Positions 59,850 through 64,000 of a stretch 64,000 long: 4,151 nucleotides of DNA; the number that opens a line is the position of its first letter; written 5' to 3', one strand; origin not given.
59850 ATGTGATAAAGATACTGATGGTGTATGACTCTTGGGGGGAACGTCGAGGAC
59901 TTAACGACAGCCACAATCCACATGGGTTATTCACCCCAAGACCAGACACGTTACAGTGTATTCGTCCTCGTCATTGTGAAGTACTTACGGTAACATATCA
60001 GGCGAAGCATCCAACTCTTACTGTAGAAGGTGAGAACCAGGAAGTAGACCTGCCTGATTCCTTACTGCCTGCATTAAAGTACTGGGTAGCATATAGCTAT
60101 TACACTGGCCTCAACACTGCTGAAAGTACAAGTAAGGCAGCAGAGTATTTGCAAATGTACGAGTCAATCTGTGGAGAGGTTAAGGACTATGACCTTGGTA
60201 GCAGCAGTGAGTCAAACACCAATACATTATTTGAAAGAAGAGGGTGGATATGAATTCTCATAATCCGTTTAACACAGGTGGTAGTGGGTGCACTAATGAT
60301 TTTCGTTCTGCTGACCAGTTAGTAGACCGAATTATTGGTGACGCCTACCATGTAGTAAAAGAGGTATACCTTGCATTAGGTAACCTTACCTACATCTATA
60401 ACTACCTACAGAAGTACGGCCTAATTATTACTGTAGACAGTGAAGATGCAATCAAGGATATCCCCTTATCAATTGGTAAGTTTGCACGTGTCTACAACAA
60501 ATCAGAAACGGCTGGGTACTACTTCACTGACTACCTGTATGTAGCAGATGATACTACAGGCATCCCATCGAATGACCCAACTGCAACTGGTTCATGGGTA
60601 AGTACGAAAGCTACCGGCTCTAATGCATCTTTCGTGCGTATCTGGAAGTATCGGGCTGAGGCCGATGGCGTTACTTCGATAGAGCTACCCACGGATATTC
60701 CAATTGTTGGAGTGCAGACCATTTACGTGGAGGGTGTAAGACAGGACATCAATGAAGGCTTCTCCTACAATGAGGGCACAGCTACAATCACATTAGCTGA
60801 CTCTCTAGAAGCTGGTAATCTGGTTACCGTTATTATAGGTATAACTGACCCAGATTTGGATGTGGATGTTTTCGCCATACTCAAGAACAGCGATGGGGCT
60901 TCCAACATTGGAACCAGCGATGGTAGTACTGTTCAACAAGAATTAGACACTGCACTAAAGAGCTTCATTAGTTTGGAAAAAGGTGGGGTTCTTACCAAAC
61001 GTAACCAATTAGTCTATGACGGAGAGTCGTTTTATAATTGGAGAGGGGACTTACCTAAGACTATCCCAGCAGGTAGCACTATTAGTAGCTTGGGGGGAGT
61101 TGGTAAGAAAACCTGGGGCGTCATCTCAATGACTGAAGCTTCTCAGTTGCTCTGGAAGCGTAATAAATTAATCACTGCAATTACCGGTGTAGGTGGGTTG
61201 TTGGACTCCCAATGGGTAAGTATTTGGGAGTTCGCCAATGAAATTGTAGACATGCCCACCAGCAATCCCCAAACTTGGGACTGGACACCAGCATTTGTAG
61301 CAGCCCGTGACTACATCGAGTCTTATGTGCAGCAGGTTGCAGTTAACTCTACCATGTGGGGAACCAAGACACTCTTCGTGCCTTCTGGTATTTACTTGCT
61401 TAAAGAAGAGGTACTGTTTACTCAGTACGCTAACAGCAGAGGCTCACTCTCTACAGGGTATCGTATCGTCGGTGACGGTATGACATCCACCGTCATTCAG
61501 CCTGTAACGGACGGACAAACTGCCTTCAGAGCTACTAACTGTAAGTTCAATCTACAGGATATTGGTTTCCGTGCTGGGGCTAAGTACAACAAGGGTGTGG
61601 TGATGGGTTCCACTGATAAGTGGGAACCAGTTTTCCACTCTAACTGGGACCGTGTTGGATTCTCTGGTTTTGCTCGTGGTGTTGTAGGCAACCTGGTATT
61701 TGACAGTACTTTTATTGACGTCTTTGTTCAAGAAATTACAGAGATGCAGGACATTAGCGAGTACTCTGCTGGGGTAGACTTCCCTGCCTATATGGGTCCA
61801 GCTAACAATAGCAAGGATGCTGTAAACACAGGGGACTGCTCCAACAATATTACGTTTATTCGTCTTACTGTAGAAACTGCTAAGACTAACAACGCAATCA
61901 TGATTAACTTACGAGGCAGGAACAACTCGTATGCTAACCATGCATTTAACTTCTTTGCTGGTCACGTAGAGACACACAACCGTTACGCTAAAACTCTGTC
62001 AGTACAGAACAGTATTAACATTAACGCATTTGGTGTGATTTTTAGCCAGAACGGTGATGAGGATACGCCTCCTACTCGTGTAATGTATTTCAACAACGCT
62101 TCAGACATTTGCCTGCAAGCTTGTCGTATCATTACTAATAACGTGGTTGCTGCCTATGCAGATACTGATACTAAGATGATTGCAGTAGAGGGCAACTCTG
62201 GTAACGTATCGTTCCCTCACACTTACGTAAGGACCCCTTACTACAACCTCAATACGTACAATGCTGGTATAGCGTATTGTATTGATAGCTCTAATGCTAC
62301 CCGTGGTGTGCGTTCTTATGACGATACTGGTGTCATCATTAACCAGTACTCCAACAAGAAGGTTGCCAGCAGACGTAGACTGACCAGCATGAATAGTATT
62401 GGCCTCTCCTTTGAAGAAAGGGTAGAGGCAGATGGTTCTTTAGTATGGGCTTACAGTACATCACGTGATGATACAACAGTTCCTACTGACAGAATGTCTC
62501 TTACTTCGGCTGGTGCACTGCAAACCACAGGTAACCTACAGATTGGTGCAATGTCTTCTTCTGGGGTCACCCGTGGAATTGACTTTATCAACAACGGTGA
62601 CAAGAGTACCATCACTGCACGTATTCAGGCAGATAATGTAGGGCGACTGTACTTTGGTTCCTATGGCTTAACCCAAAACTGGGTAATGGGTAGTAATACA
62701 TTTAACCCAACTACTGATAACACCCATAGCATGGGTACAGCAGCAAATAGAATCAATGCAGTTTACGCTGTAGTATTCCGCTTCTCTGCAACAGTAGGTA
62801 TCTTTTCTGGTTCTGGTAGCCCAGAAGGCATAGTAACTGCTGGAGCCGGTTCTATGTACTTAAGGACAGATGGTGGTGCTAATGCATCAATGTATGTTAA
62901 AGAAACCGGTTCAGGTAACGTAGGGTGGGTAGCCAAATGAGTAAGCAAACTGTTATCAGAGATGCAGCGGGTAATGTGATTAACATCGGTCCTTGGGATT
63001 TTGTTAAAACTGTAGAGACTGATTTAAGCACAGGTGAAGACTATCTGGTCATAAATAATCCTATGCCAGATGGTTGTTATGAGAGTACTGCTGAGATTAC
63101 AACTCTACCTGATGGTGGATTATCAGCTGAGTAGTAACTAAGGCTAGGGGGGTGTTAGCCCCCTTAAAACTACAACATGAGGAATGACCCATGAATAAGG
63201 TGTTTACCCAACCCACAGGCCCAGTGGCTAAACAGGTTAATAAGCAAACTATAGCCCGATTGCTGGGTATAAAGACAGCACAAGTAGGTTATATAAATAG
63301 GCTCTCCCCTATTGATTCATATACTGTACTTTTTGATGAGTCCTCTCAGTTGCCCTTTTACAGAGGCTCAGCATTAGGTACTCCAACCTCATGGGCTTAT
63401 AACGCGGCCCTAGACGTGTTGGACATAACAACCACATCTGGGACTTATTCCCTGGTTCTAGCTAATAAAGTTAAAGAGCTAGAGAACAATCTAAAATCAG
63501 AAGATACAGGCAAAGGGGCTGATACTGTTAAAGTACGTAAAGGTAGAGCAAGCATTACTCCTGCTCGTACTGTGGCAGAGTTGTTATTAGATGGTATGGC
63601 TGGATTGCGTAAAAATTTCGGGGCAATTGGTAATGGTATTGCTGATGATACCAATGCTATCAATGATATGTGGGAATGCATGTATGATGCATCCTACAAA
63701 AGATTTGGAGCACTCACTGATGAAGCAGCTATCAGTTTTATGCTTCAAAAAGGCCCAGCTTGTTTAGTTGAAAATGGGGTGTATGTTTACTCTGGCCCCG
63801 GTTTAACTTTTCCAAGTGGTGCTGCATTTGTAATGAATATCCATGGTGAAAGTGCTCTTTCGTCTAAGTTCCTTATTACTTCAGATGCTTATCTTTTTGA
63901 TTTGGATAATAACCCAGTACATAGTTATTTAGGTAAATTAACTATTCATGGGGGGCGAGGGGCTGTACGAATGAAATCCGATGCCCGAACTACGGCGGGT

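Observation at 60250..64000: Two receptor-binding proteins in tandem, one with a pectate-lyase-like depolymerase motif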

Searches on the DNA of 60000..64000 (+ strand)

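Call 7: search_dna_similar(query=window:60000-64000:+, collection=phages, mode=near, max_rows=30)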
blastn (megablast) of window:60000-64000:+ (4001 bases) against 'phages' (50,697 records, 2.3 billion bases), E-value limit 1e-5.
Records with a match: 13; places in all: 13; records where one place covers at least 80% of the query: 0.
Best place of each record, by identity: 90-95% 1; 80-90% 12.
By first word of the organism name: Klebsiella 9; Escherichia 2; Gamaleyavirus 2.
By host as written in the record: Klebsiella pneumoniae 6; - 3; Escherichia coli 24-32n 1; Klebsiella oxytoca 1; Escherichia coli UPEC124 1; Klebsiella pneumoniae Kpn16 1.
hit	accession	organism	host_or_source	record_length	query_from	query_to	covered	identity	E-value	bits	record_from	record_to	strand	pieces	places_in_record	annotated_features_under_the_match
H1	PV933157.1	Escherichia phage 24-32N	Escherichia coli 24-32n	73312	1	4001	44%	88.5%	0e+0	2102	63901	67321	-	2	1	tailspike protein | tail fiber protein | virion structural protein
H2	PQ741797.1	Klebsiella phage vB_KoxiM_BaqKoxi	Klebsiella oxytoca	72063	1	4001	43%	83.8%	0e+0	1613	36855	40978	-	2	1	L-shaped tail fiber protein | hypothetical protein (x2)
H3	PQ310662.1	Escherichia phage Mimir124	Escherichia coli UPEC124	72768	1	916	23%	91.7%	0e+0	1279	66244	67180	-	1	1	tail fiber protein | virion structural protein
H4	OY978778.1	Klebsiella phage vB_Kpn_K60PH164C1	-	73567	1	940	23%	83.8%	0e+0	889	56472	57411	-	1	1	unknown function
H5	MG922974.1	Klebsiella phage KP8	Klebsiella pneumoniae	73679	1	915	23%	84.3%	0e+0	893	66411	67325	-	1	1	phage head-binding domain containing protein | tail protein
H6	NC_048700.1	Klebsiella phage KP8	Klebsiella pneumoniae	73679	1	915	23%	84.3%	0e+0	893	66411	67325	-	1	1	tail protein | virion structural protein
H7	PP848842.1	Klebsiella phage vB_Kpn16-P2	Klebsiella pneumoniae Kpn16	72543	1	915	23%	84.2%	0e+0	887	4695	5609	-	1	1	tail protein | virion structural protein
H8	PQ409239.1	Klebsiella phage vB_KpnP_PW7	Klebsiella pneumoniae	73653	1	903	23%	84.7%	0e+0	898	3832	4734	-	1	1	tail protein | virion structural protein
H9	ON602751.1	Klebsiella phage VLCpiP4b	Klebsiella pneumoniae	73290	1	877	22%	85.6%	0e+0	922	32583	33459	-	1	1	tail protein | virion structural protein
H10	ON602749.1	Klebsiella phage VLCpiP4a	Klebsiella pneumoniae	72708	1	862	22%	86.1%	0e+0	928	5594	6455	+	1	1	tail protein | virion structural protein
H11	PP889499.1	Klebsiella phage phi1_146050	Klebsiella pneumoniae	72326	1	862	22%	84.7%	0e+0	861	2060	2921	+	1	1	tail protein | virion structural protein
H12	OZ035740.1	Gamaleyavirus AN24P2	-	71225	3165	4001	21%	83.0%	0e+0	754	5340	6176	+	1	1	record has no annotation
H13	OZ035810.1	Gamaleyavirus AN24P2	-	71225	3165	4001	21%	83.0%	0e+0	754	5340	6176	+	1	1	record has no annotation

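Call 9: get_annotated_region(hit=H1, flank=6000)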
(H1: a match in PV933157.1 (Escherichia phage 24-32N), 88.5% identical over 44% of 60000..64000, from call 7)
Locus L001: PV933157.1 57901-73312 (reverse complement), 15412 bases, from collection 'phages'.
description: Escherichia phage 24-32N, complete genome.
organism: Escherichia phage 24-32N (NCBI taxid 3453362)
taxonomy: Viruses
host: Escherichia coli 24-32n; source: -; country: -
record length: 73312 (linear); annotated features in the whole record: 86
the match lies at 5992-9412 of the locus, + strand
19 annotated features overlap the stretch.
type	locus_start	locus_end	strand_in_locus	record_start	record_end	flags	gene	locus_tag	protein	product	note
CDS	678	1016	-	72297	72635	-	-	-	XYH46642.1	hypothetical protein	Gp86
CDS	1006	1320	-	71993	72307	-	-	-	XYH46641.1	hypothetical protein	Gp85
CDS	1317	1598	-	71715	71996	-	-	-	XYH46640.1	hypothetical protein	Gp84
CDS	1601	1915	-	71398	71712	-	-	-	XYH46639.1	hypothetical protein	Gp83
CDS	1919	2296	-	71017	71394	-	-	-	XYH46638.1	hypothetical protein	Gp82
CDS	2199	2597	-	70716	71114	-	-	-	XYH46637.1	hypothetical protein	Gp81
CDS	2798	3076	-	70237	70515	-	-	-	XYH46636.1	hypothetical protein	Gp80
CDS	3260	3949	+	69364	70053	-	-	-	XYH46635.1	terminase small subunit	Gp79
CDS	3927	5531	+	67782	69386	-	-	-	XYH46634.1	terminase large subunit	Gp78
CDS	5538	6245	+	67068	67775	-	-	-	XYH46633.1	virion structural protein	Gp77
CDS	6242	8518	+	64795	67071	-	-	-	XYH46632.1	tailspike protein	Gp76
CDS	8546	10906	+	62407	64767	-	-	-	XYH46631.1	tail fiber protein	Gp75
CDS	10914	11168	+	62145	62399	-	-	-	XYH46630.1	hypothetical protein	Gp74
CDS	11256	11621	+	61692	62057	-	-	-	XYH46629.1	tail length tape-measure protein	Gp73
CDS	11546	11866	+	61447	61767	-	-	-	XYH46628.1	holin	Gp72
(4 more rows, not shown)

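Call 10: get_annotated_region(hit=H2, flank=6000)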
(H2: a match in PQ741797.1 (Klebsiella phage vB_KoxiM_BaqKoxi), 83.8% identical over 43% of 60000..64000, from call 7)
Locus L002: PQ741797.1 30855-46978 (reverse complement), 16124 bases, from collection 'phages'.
description: Klebsiella phage vB_KoxiM_BaqKoxi, complete genome.
organism: Klebsiella phage vB_KoxiM_BaqKoxi (NCBI taxid 3386311)
taxonomy: Viruses
host: Klebsiella oxytoca; source: Magdalena river water; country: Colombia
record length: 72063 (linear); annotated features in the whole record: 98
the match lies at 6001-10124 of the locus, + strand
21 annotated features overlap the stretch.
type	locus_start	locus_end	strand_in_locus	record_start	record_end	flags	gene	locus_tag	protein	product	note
CDS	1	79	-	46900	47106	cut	-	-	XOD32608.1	hypothetical protein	-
CDS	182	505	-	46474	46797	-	-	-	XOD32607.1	hypothetical protein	-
CDS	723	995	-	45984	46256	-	-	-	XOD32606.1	hypothetical protein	-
CDS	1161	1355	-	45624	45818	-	-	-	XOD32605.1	hypothetical protein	-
CDS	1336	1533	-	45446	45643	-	-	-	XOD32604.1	hypothetical protein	-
CDS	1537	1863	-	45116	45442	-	-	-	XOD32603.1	hypothetical protein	-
CDS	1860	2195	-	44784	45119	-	-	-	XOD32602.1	hypothetical protein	-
CDS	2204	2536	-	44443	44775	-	-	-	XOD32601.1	hypothetical protein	-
CDS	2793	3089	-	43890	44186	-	-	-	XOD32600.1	hypothetical protein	-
CDS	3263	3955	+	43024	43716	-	-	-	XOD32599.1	hypothetical protein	-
CDS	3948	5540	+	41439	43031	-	-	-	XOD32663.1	terminase large subunit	-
CDS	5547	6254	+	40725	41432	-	-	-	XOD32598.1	hypothetical protein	-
CDS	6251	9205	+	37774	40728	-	-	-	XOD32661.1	L-shaped tail fiber protein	-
CDS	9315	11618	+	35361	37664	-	-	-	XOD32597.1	hypothetical protein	-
CDS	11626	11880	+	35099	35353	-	-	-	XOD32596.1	hypothetical protein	-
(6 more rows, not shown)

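Call 70: search_dna_similar(query=L006:1-7600:+, collection=phages, mode=near, max_rows=8)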
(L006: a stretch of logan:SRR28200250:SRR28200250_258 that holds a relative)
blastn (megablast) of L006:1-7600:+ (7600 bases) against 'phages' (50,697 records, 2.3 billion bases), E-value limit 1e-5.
Records with a match: 130; places in all: 138; records where one place covers at least 80% of the query: 2.
Best place of each record, by identity: 95-99% 64; 90-95% 1; 60-80% 65.
By first word of the organism name: Escherichia 107; Campylobacter 5; Klebsiella 4; Phapecoctavirus 3; Justusliebigvirus 3; Dompiswa 1; Acinetobacter 1; Shigella 1; Pseudomonas 1; Enterobacteria 1; and 3 more.
By host as written in the record: Escherichia coli 29; Escherichia coli K-12 MG1655 18; - 12; Campylobacter jejuni 5; Escherichia sp. 5; Escherichia coli EC3.18 4; Escherichia coli K-12 4; Escherichia coli O177 3; and 38 more.
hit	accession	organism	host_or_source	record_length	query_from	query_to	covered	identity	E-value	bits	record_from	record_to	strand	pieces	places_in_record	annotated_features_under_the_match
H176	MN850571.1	Escherichia phage nepoznato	Escherichia coli K-12 MG1655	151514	1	7527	99%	96.8%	0e+0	12547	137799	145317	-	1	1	hypothetical protein (x8)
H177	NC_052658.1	Escherichia phage nepoznato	Escherichia coli K-12 MG1655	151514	1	7527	99%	96.8%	0e+0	12547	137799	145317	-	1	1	tail length tape measure protein | endonuclease | baseplate hub | baseplate spike | tail fiber protein | and 3 other names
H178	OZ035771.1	Phapecoctavirus DIJ07P2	-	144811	1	7527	77%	98.3%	0e+0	10226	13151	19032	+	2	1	record has no annotation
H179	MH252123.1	Klebsiella phage ZCKP1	Klebsiella pneumoniae KP/01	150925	1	7527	77%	97.7%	0e+0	10032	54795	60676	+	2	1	hypothetical protein (x8)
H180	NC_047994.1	Klebsiella phage ZCKP1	Klebsiella pneumoniae KP/01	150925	1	7527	77%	97.7%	0e+0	10032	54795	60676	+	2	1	tail length tape measure protein | baseplate hub | baseplate spike | tail fiber protein | hypothetical protein (x2) | and 2 other names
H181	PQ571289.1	Escherichia phage EF1-1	Escherichia fergusonii T12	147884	1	7527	77%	97.7%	0e+0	10027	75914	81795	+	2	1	tail length tape measure protein | baseplate hub | baseplate spike | tail fiber protein | hypothetical protein | and 2 other names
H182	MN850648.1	Escherichia phage anhysbys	Escherichia coli K-12 MG1655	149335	1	7527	77%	97.6%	0e+0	9999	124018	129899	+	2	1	hypothetical protein (x7)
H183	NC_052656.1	Escherichia phage anhysbys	Escherichia coli K-12 MG1655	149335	1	7527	77%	97.6%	0e+0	9999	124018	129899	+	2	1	tail length tape measure protein | baseplate hub | baseplate spike | tail fiber protein | hypothetical protein | and 2 other names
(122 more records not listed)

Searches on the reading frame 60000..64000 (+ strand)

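Call 15: search_protein_families(library=phrogs, proteins=[L001:8603-10903:+], max_evalue=0.01)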
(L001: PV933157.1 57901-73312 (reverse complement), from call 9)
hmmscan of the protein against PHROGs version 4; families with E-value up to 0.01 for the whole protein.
L001:8603-10903:+ (767 aa): 14 families
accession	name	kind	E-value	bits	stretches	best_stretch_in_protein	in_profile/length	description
phrog_22037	-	tail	1.1e-20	74.8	1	1-97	1-95/602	tail spike protein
phrog_22560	-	tail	4.6e-12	46.2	1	1-114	1-114/736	tail protein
phrog_23042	-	tail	2.1e-11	43.9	1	4-154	4-123/711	tail protein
phrog_27613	-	tail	1.8e-10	40.8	1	5-88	5-87/779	tail protein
phrog_20024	-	tail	3.2e-10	40.4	1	1-98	1-96/562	tail protein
phrog_11182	-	tail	6.9e-09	35.7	1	1-54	1-54/548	tail spike protein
phrog_9823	-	tail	7.6e-08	32.2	1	1-80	16-87/725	tail fiber protein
phrog_32933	-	tail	1.9e-06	27.4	1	1-56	1-56/666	tail spike protein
phrog_15455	-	tail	3.4e-06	26.8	1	20-162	31-172/652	tail fiber protein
phrog_38183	-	tail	3.7e-06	26.5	1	1-58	1-58/643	tail protein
phrog_27199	-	tail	4e-06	26.5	1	1-95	1-96/770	tail protein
phrog_35653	-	tail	7.7e-05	21.9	1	1-54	1-54/744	tail fiber protein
phrog_18484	-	tail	0.0003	20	1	1-74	1-77/770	tail protein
phrog_7992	-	tail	0.00035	19.9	1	1-53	328-380/1163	tail spike protein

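Call 17: search_solved_structures(query=L001:8603-10903:+, max_evalue=0.01, show_alignments=2)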
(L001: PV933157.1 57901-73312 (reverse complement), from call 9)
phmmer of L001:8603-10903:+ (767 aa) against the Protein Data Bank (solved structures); distinct sequences matched with E-value up to 0.01: 1.
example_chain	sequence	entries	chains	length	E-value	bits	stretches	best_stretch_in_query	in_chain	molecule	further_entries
4oj5_A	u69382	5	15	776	0.00015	23.4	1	1-73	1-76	Tailspike protein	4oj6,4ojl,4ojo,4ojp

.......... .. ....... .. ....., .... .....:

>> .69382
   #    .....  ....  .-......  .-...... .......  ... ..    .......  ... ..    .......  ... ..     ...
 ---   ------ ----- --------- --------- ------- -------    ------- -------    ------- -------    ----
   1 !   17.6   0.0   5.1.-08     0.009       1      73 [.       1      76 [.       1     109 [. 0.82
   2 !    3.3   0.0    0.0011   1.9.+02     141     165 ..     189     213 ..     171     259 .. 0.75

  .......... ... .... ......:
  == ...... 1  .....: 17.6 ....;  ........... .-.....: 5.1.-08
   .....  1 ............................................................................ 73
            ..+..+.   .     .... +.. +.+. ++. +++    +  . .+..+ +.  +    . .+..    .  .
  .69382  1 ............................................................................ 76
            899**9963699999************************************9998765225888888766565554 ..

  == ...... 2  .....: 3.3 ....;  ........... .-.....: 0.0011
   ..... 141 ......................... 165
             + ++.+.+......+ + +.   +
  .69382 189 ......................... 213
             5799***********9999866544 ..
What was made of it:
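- On G7C-type anchor-and-branch RBP module (Gamaleyavirus gp67-gp66-gp63.1): The 24-32N homologue of ORF2 matches 4oj5 with E 1.5e-4 (call 17).
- Closest known: CBA120. Same: The 24-32N homologue of ORF2 aligns to TSP1 at both its N-terminus and its cap motif (call 17).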

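Call 30: search_protein_families(library=pfam, proteins=[L001:8603-10903:+], max_evalue=1)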
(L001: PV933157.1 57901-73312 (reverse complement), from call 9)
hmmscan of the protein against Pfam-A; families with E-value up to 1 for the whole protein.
L001:8603-10903:+ (767 aa): 0 families
